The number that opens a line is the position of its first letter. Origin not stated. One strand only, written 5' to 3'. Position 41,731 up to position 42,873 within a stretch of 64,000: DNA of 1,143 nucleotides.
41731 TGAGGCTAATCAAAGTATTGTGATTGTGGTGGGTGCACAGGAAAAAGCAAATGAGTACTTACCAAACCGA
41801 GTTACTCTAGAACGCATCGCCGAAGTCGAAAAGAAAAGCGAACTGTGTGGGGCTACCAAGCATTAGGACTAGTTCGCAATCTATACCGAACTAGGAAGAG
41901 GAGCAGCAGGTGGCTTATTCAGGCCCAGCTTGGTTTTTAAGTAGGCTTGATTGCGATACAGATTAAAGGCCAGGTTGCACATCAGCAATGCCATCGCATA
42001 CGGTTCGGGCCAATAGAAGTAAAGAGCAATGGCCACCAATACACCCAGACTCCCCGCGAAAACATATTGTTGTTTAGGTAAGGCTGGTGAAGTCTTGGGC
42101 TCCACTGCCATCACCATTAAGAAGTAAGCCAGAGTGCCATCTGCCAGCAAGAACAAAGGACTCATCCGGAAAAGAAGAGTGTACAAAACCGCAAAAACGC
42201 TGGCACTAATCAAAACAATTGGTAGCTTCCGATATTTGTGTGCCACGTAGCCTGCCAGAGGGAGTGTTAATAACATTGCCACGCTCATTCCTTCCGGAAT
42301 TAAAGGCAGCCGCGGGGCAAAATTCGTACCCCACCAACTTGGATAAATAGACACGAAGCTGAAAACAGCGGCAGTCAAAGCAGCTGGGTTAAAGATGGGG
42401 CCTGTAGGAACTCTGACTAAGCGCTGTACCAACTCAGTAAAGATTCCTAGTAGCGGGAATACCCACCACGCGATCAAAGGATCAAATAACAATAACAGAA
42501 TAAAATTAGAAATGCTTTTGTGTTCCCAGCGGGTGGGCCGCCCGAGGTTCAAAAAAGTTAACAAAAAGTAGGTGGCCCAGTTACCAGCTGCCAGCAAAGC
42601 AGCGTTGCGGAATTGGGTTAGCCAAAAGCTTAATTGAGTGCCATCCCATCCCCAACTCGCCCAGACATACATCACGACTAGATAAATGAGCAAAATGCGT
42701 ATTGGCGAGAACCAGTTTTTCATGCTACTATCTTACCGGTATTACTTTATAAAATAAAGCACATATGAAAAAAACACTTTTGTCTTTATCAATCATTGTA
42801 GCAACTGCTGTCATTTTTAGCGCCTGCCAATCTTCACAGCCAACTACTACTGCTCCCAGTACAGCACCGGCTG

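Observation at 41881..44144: Extracytosolic flavinylation module: ApbE + FMN-binding lipoprotein + RnfD/NqrB-like membrane protein, beside DsbA and BlaR1/BlaI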

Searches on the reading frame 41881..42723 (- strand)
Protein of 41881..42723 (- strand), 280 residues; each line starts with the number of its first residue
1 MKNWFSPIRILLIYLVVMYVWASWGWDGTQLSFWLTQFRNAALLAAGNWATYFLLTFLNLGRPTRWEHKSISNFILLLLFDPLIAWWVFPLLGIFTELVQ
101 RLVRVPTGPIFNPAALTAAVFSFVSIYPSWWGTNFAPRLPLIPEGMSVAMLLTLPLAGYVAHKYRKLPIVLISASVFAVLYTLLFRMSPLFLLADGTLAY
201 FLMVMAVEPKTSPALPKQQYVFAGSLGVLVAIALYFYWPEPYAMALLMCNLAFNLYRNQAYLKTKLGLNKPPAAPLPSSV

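Call 3: search_protein_families(library=pfam, proteins=[window:41881-42723:-], max_evalue=1)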
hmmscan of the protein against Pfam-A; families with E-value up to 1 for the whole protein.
window:41881-42723:- (280 aa): 1 family
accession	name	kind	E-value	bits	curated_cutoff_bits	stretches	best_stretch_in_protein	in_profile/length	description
PF03116.20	NQR2_RnfD_RnfE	-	0.00026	20.9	27.7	1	166-254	192-284/296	NQR2, RnfD, RnfE family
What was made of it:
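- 41881..42723 (-): RnfD/NqrB-like polytopic membrane subunit (280 aa, about 10 membrane segments). It has no covalent-FMN site and no cytosolic NAD-binding domain. PF03116 at 20.9 bits, below cutoff (call 3).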

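Call 4: search_protein_families(library=ncbifam, proteins=[window:41881-42723:-], max_evalue=1)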
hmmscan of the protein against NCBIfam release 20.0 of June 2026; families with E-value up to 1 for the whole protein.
window:41881-42723:- (280 aa): 2 families
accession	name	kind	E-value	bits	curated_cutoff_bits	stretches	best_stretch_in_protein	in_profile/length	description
TIGR01946.1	rnfD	subfamily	0.00013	21.5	207.05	1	170-255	225-315/327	RnfABCDGE type electron transport complex subunit D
TIGR02736.1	cbb3_Q_epsi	equivalog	0.099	12.2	61.55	0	148-166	7-25/56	cytochrome c oxidase, cbb3-type, CcoQ subunit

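Call 12: find_homologous_proteins(query=window:41881-42723:-)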
Query window:41881-42723:- (280 aa): 37 proteins with E <= 0.001 among 8000 candidates.
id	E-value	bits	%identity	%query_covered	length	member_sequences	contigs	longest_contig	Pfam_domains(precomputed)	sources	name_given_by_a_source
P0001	9.2e-180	615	100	100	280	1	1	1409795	PF03116.21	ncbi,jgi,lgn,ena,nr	ncbi:MAG TPA: RnfABCDGE type electron transport complex subunit D [Vitreimonas sp.]|nr:RnfABCDGE typ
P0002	1.3e-93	332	57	95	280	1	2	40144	PF03116.21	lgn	-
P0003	7.1e-90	320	55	98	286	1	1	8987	PF03116.21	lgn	-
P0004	1.7e-87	312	55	95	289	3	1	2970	PF03116.21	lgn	-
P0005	2.0e-86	308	54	100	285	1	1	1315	PF03116.21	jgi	jgi:hypothetical protein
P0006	1.4e-85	305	53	98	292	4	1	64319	PF03116.21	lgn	-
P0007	4.0e-83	297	54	95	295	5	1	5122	PF03116.21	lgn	-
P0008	2.3e-80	288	52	95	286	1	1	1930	PF03116.21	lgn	-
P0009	2.9e-80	288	52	95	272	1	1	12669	PF03116.21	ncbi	-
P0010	1.6e-78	282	51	99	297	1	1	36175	PF03116.21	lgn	-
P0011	2.9e-78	281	51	99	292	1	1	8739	PF03116.21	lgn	-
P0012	4.3e-77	278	51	94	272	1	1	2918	PF03116.21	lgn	-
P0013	5.6e-77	277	49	99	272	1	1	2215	PF03116.21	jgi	-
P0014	6.0e-76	274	50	94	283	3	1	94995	-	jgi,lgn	jgi:hypothetical protein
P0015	7.8e-76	273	49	99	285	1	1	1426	PF03116.21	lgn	-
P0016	8.0e-76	273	51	95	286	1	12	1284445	PF03116.21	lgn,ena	-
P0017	1.1e-75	273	48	100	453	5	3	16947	-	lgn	-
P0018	7.9e-72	260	51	90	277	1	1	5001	PF03116.21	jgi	jgi:Na+-translocating ferredoxin:NAD+ oxidoreductase RnfD subunit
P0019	1.7e-71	259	52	92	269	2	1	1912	PF03116.21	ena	-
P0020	2.6e-71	259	51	92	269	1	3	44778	PF03116.21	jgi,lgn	-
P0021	3.9e-71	258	51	95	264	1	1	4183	PF03116.21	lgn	-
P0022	6.1e-68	248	45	100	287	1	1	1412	PF03116.21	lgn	-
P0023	1.5e-66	243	46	96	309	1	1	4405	PF03116.21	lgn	-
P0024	3.7e-66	242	51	93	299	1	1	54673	PF03116.21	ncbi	-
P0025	1.6e-63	233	47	92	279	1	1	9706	PF03116.21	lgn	-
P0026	2.4e-62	229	45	98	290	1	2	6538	PF03116.21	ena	-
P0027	8.8e-62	227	46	97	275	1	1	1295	PF03116.21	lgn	-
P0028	1.6e-56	210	43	90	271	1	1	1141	PF03116.21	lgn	-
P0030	1.5e-35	141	41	81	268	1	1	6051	PF03116.21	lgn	-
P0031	1.6e-31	128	36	92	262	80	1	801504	-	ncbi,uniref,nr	ncbi:hypothetical protein [Candidatus Chazhemtobacterium aquaticus]|uniref:Uncharacterized protein n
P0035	1.4e-6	46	29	90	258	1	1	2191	PF03116.21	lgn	-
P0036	2.5e-4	39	30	62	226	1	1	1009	PF03116.21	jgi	jgi:Na+-translocating ferredoxin:NAD+ oxidoreductase RnfD subunit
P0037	4.3e-4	38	27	61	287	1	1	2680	PF03116.21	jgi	jgi:Na+-translocating ferredoxin:NAD+ oxidoreductase RnfD subunit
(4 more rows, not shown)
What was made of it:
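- NCBI's pipeline names the protein 'RnfABCDGE type electron transport complex subunit D' (call 12).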

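Call 14: find_encoding_contigs(protein=P0016, flank=8000, max_places=2)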
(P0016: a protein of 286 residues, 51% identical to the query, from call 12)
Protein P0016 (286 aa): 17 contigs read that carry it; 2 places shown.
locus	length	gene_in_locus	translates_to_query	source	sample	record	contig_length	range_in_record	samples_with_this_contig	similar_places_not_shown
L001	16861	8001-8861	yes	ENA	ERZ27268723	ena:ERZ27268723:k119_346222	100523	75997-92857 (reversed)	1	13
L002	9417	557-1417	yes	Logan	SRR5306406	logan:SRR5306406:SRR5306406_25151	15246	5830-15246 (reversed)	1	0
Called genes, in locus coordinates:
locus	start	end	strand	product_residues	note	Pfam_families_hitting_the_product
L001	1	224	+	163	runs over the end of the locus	-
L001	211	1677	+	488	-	-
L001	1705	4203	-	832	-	PF00690:Cation_ATPase_N, PF00122:E1-E2_ATPase, PF00702:Hydrolase, PF13246:Cation_ATPase, PF08282:Hydrolase_3 (faint), PF00689:Cation_ATPase_C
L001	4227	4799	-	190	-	PF01641:SelR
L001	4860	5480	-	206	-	PF00730:HhH-GPD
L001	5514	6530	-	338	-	PF05448:AXE1 (faint), PF01738:DLH, PF02129:Peptidase_S15, PF03403:PAF-AH_p_II (faint), PF00561:Abhydrolase_1, PF12146:Hydrolase_4, PF12697:Abhydrolase_6, PF00326:Peptidase_S9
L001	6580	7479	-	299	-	PF02424:ApbE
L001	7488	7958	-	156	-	-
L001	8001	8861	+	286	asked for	PF03116:NQR2_RnfD_RnfE (weak)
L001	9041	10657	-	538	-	-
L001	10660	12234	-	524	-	-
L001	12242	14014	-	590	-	PF01636:APH (weak), PF01522:Polysacc_deac_1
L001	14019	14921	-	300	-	PF00535:Glycos_transf_2, PF13641:Glyco_tranf_2_3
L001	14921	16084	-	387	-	PF01041:DegT_DnrJ_EryC1, PF00155:Aminotran_1_2, PF00266:Aminotran_5, PF01053:Cys_Met_Meta_PP (faint)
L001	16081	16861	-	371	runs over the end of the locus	PF13439:Glyco_transf_4, PF20706:GT4-conflict, PF00534:Glycos_transf_1, PF13692:Glyco_trans_1_4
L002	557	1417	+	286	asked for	PF03116:NQR2_RnfD_RnfE (weak)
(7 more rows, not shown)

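Call 15: find_encoding_contigs(protein=P0031, flank=8000, max_places=2)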
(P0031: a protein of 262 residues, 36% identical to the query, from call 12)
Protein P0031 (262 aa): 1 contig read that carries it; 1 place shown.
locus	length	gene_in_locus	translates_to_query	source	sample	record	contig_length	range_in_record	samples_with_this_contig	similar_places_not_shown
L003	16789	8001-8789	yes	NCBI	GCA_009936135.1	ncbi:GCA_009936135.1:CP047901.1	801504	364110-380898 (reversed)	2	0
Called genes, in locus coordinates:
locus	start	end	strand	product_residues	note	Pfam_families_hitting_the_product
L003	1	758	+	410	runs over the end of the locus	PF00587:tRNA-synt_2b, PF03129:HGTP_anticodon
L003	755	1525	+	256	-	PF01790:LGT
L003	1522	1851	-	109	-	-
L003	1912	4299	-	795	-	PF02190:LON_substr_bdg, PF00004:AAA, PF07728:AAA_5, PF22667:Lon_lid, PF05362:Lon_C, PF13541:ChlI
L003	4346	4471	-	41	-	-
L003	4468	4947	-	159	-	-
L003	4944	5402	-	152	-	PF02580:Tyr_Deacylase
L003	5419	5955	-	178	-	PF01988:VIT1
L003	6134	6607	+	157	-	PF05977:MFS_3 (weak), PF07690:MFS_1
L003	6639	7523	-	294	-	PF02424:ApbE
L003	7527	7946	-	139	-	-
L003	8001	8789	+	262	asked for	-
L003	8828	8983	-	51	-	-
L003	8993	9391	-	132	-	-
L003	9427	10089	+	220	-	-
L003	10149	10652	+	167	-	PF12840:HTH_20, PF01022:HTH_5, PF12802:MarR_2 (faint), PF01978:TrmB (faint), PF04945:YHS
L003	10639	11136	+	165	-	PF22544:HYDIN_VesB_CFA65-like_Ig (faint), PF07610:DUF1573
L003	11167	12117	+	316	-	-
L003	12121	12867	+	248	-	PF00581:Rhodanese, PF07610:DUF1573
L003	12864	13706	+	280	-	-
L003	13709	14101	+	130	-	PF13473:Cupredoxin_1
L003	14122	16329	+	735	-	PF00403:HMA, PF00122:E1-E2_ATPase, PF00702:Hydrolase, PF08282:Hydrolase_3 (weak)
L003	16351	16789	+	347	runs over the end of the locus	PF02683:DsbD_TM (weak), PF13386:DsbD_2, PF13473:Cupredoxin_1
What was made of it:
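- The Chazhemtobacterium trio sits beside VIT1 and a cupredoxin, HMA-ATPase and DsbD cluster (call 15).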

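Call 16: find_encoding_contigs(protein=P0017, flank=8000, max_places=2)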
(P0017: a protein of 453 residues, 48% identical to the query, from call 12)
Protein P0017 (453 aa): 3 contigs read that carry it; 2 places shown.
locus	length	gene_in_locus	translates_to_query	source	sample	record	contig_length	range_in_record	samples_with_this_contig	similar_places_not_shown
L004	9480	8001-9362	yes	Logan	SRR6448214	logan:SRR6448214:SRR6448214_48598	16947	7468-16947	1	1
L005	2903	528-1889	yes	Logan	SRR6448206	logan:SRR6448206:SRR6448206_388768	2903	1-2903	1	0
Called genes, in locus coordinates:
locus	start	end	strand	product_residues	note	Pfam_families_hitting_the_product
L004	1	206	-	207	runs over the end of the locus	PF00300:His_Phos_1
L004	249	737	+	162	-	-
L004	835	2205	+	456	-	PF13231:PMT_2 (weak)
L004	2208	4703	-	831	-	PF00690:Cation_ATPase_N, PF00122:E1-E2_ATPase, PF00702:Hydrolase, PF13246:Cation_ATPase, PF08282:Hydrolase_3 (faint), PF00689:Cation_ATPase_C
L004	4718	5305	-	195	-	PF01641:SelR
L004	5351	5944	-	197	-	PF00730:HhH-GPD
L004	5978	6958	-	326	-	PF05448:AXE1 (weak), PF02129:Peptidase_S15, PF12740:PETase (weak), PF01738:DLH, PF00561:Abhydrolase_1, PF12146:Hydrolase_4, PF12697:Abhydrolase_6, PF00326:Peptidase_S9, +3 more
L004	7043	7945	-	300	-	PF02424:ApbE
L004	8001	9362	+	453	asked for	-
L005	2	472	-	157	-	?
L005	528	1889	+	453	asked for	-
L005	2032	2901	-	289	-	?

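Call 20: search_solved_structures(query=A1, max_evalue=10, show_alignments=3)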
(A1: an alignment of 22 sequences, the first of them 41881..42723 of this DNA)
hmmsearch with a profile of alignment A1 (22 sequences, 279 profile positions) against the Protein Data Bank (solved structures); distinct sequences matched with E-value up to 10: 11.
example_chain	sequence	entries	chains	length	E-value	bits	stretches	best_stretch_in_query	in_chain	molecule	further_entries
7xk3_B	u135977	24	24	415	6.5e-07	32.2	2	118-261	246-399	Na(+)-translocating NADH-quinone reductase subunit B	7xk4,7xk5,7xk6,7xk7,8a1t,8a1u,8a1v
9ud3_B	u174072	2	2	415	6.6e-07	32.2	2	118-261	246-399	Na(+)-translocating NADH-quinone reductase subunit B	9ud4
9lrr_B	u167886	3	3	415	7.4e-07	32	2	118-261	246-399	Na(+)-translocating NADH-quinone reductase subunit B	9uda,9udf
9eri_D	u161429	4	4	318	7.7e-07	31.9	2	150-254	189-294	Na(+)-translocating ferredoxin:NAD(+) oxidoreductase complex subunit D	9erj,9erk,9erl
7zc6_D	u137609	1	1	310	8.9e-07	31.7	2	178-258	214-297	RnfD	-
8ahx_D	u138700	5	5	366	3e-06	30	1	170-257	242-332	Ion-translocating oxidoreductase complex subunit D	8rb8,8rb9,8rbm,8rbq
6r60_A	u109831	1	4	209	0.8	12.2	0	119-140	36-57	WD-40 repeat protein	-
6r5y_A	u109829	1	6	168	1.1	11.7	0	119-140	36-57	WD-40 repeat protein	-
1dpb_A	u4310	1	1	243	1.7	11.2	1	110-143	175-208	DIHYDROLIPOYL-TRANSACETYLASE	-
1dpd_A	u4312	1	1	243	1.7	11.1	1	110-143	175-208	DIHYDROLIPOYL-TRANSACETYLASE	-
1dpc_A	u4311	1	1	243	1.7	11.1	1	110-143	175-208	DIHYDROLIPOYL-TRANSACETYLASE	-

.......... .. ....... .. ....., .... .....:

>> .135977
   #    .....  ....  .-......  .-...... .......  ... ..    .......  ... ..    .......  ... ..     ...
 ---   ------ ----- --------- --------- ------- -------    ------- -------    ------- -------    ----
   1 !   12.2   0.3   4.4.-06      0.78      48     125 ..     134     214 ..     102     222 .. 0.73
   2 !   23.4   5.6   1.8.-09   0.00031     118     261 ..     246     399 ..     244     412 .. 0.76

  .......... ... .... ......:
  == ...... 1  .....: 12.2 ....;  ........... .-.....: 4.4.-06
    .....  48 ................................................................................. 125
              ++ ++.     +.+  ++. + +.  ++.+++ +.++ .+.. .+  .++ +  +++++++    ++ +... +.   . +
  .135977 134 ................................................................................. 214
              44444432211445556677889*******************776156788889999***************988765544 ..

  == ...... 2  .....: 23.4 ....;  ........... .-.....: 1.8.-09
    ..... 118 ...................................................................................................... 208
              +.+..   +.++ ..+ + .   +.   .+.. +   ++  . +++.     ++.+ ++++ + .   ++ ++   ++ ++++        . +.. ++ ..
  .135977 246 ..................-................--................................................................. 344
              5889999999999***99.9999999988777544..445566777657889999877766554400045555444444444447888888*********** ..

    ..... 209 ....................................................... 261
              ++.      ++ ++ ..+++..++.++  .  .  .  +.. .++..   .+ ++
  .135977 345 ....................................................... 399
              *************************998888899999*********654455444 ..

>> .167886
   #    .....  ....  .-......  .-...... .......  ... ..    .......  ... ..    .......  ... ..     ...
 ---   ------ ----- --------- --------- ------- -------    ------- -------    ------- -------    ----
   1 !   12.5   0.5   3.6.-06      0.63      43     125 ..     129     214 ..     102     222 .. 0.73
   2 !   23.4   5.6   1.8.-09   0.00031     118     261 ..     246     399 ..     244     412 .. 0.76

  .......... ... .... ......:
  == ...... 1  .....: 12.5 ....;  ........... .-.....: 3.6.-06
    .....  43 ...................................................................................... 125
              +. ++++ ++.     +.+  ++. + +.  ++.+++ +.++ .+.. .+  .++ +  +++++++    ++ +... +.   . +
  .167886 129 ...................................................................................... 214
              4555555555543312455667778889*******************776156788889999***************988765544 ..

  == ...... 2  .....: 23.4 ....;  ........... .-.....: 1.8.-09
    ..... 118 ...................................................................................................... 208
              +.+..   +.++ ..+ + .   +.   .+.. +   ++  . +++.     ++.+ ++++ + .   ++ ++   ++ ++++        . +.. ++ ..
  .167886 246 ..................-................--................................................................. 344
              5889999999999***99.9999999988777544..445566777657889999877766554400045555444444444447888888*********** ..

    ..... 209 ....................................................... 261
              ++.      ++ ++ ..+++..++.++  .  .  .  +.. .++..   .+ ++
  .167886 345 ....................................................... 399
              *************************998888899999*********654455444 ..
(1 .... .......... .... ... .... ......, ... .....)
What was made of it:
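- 41881..42723 (-): Family profile vs PDB: NqrB 7xk3_B E 6.5e-7, RnfD 9eri_D 7.7e-7 (call 20).
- On RnfD / NqrB (PF03116; TIGR01946): Profile vs PDB gives NqrB/RnfD at E about 1e-6 (call 20). NqrB residues 215-245 have no counterpart (call 20).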

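Call 30: predict_structure(alignment_id=A1)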
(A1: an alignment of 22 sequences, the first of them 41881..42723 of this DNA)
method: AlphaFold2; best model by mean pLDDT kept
length: 280 residues; sequences in the alignment: 22
mean_pLDDT: 92.9   pTM: 0.87
mean pLDDT of the five models: 92.9, 92.2, 92.1, 90.2, 89.5
residues with pLDDT >= 90: 224; 70-90: 53; 50-70: 2; < 50: 1
segments of 3 or more residues with pLDDT < 50: none
pLDDT, mean of each block of 10 residues (from residue 1): 81 96 92 96 98 95 91 97 96 97 93 97 95 85 85 94 97 98 95 91 96 95 98 96 97 94 85 71
secondary structure, 60 per line:
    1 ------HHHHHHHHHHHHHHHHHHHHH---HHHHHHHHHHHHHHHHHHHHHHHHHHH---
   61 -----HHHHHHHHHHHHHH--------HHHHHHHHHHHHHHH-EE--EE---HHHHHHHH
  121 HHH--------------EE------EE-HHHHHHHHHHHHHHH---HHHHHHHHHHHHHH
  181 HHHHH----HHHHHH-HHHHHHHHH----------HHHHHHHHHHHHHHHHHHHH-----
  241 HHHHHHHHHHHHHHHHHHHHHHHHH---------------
elements in order: H7-27 H31-57 H66-79 H88-102 H113-123 H149-163 H167-185 H190-195 H197-205 H216-235 H241-265
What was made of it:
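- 41881..42723 (-): AF2 pLDDT 92.9 (call 30).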

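Call 34: fold_search(model_id=the predicted structure, library=pdb)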
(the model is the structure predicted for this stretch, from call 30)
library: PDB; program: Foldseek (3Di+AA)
matches with E <= 10: 272; with E <= 0.001: 15
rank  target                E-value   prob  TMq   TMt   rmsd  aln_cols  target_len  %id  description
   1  9eri_D                1.1e-06  1.00  0.68  0.61   5.7       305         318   17  Cryo-EM structure of sodium pumping Rnf complex from Acetobacterium woodii bound to NADH (released 2025-03-05)
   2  8rbq_D                2.7e-06  1.00  0.60  0.56   6.6       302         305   20  Cryo-EM structure of the NADH:ferredoxin oxidoreductase RNF from Azotobacter vinelandii, dithionite reduced (released 2024-06-26)
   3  8ahx_D                1.1e-05  1.00  0.58  0.48   8.3       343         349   18  Cryo-EM structure of the nitrogen-fixation associated NADH:ferredoxin oxidoreductase RNF from Azotobacter vinelandii (released 2023-11-01)
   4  7xk3_B                3.2e-05  1.00  0.65  0.49   6.6       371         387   13  Cryo-EM structure of Na+-pumping NADH-ubiquinone oxidoreductase from Vibrio cholerae, state 1 (released 2022-07-20)
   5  9ud3_B                4.0e-05  1.00  0.67  0.50   7.2       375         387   14  Cryo-EM structure of Na+-translocating NADH-ubiquinone oxidoreductase NqrB-T236Y mutant from Vibrio cholerae (released 2025-06-25)
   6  7xk6_B                4.7e-05  1.00  0.67  0.48   6.3       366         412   14  Cryo-EM structure of Na+-pumping NADH-ubiquinone oxidoreductase from Vibrio cholerae, with aurachin D-42 (released 2022-07-20)
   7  9lrr_B                8.8e-05  1.00  0.64  0.46   6.4       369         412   13  Cryo-EM structure of Na+-translocating NADH-ubiquinone oxidoreductase NqrB-G141A mutant from Vibrio cholerae with boun (released 2025-04-23)
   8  8ad0_B                1.0e-04  1.00  0.69  0.52   6.4       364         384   13  X-ray structure of Na+-NQR from Vibrio cholerae in different conformation at 3.1 A (released 2023-07-12)
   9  8a1x_B                1.2e-04  1.00  0.69  0.50   6.2       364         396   13  Sodium pumping NADH-quinone oxidoreductase with inhibitor DQA (released 2023-06-14)
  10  7zc6_D                1.2e-04  1.00  0.63  0.59   7.2       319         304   16  Na+ - translocating ferredoxin: NAD+ reductase (Rnf) of C. tetanomorphum (released 2022-09-28)
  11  9uuu_B                1.7e-04  1.00  0.68  0.51   5.7       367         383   13  Cryo-EM structure of Na+-translocating NADH-ubiquinone oxidoreductase from Vibrio cholerae reduced by NADH (released 2025-06-25)
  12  8evu_B                2.3e-04  1.00  0.68  0.48   6.4       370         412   14  Cryo EM structure of Vibrio cholerae NQR (released 2022-11-16)
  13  8acw_B                2.4e-04  1.00  0.67  0.51   6.5       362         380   14  X-ray structure of Na+-NQR from Vibrio cholerae at 3.4 A resolution (released 2023-07-12)
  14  8a1v_B                3.0e-04  1.00  0.67  0.50   5.8       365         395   13  Sodium pumping NADH-quinone oxidoreductase with substrate Q2 (released 2023-06-14)
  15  8a1t_B                4.7e-04  1.00  0.66  0.49   6.9       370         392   14  Sodium pumping NADH-quinone oxidoreductase (released 2023-06-14)
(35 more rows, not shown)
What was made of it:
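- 41881..42723 (-): Foldseek top 15 hits are all RnfD/NqrB, probability 1.00, TM 0.58-0.69 (call 34).
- On RnfD / NqrB (PF03116; TIGR01946): The Foldseek top 15 are all RnfD/NqrB, with the next hit at E 0.4 (call 34).
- Closest known: RnfD-RnfG and NqrB-NqrC pairs within the six-subunit Rnf / Na+-NQR complexes. Same: The fold of the membrane subunit (calls 20, 34).
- Membrane subunit: RnfD/NqrB fold and profile homology (calls 20, 30, 34).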
